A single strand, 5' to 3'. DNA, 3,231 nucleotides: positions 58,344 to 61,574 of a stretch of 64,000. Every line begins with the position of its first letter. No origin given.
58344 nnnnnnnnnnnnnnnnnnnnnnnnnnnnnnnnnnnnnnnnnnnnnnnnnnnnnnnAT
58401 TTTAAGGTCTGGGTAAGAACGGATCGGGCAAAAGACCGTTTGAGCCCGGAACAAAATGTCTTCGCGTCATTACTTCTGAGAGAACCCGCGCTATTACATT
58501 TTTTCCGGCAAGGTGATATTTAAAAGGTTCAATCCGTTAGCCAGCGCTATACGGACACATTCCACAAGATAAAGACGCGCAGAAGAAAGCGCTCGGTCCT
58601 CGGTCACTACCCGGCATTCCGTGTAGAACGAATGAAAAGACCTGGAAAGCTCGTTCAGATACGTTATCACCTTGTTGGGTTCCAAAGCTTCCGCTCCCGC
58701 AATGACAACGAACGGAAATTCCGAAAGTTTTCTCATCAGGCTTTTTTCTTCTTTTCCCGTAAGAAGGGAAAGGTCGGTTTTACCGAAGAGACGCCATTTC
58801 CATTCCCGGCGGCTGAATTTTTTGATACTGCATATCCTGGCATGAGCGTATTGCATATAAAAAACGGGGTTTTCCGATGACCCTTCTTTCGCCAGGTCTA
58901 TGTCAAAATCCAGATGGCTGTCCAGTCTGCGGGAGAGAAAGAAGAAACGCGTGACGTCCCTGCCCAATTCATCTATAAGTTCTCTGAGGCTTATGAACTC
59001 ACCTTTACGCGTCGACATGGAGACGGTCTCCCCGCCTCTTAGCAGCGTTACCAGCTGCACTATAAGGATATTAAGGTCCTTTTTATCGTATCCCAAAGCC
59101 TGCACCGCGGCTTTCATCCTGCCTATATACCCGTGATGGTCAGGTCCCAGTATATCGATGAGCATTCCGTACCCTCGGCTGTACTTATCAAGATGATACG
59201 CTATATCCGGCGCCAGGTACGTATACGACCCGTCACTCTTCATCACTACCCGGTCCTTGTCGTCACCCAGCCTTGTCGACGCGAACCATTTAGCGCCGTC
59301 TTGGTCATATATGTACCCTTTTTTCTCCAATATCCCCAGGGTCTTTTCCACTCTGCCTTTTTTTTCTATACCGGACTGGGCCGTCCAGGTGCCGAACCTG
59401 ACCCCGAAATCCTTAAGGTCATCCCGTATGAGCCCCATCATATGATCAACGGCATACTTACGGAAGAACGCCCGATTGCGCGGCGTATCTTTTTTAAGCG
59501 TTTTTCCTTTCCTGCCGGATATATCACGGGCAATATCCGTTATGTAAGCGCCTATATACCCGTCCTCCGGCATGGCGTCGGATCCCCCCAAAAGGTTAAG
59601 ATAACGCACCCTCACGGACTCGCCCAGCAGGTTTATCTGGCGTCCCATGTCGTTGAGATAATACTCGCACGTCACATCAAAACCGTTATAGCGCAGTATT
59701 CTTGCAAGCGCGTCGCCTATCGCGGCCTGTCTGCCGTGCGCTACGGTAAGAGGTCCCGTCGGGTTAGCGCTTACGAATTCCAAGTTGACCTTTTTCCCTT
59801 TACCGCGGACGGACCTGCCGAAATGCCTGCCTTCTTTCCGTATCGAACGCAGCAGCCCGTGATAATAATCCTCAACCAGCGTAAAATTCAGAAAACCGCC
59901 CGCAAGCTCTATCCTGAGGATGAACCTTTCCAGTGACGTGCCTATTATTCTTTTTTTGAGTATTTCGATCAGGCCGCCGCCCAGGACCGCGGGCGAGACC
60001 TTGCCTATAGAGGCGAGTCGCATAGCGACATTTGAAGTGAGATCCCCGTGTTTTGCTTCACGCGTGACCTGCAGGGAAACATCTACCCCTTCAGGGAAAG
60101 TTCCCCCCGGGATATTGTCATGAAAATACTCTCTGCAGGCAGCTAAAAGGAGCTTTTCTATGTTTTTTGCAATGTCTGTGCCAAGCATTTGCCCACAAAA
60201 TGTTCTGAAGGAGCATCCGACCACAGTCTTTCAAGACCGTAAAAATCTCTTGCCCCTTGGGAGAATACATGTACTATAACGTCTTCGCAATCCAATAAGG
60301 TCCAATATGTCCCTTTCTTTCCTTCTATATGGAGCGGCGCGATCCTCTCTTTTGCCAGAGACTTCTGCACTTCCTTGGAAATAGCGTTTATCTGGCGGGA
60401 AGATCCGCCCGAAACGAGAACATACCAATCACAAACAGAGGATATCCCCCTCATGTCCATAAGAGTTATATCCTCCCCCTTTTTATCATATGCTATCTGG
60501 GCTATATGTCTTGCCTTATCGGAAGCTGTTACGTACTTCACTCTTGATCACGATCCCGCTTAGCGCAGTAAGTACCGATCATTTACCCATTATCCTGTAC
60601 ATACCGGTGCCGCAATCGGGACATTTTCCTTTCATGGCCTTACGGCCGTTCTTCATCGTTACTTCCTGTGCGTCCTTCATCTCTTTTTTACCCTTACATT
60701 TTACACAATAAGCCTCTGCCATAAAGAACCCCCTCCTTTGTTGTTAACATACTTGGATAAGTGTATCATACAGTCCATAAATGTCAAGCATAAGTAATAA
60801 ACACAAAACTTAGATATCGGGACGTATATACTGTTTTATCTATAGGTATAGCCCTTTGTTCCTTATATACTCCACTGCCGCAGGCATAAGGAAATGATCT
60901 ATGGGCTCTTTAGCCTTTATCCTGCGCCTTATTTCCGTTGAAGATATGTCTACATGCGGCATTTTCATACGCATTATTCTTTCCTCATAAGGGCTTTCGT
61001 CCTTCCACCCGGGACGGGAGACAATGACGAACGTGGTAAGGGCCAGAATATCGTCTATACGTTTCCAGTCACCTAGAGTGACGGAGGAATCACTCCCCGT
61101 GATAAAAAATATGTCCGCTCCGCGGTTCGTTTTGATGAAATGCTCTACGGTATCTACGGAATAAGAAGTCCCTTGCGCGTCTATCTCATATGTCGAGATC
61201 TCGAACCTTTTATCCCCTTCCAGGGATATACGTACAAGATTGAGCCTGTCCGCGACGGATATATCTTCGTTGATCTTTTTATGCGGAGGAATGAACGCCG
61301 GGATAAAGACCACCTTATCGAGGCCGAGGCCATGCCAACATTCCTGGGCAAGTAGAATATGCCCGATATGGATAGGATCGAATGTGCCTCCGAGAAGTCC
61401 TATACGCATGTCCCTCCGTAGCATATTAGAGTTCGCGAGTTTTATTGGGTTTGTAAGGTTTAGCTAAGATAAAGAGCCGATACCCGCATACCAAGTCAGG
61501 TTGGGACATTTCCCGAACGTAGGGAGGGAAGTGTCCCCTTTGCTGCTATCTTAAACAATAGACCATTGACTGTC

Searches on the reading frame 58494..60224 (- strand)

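Call 44: search_protein_families(library=pfam, proteins=[window:58494-60224:-], max_evalue=0.001)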
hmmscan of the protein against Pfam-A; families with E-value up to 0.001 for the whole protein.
window:58494-60224:- (576 aa): 4 families
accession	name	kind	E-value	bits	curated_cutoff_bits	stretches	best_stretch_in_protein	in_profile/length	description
PF05746.21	DALR_1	-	2.2e-30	105.6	22.3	1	457-576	1-117/117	DALR anticodon binding domain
PF00750.26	tRNA-synt_1d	-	3.6e-21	75.9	23.3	1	141-419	17-297/349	tRNA synthetases class I (R), catalytic domain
PF03485.21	Arg_tRNA_synt_N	-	8.5e-09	36.4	21.5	1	22-116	3-85/85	Arginyl tRNA synthetase N terminal domain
PF09334.17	tRNA-synt_1g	-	0.00052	19.3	20.1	0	259-316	67-124/391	tRNA synthetases class I (M)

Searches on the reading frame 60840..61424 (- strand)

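Call 44: search_protein_families(library=pfam, proteins=[window:60840-61424:-], max_evalue=0.001)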
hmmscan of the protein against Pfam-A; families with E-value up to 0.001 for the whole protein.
window:60840-61424:- (194 aa): 1 family
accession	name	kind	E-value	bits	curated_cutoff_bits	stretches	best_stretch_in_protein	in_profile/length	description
PF01467.32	CTP_transf_like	-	3.1e-24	86.1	21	1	10-168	1-133/133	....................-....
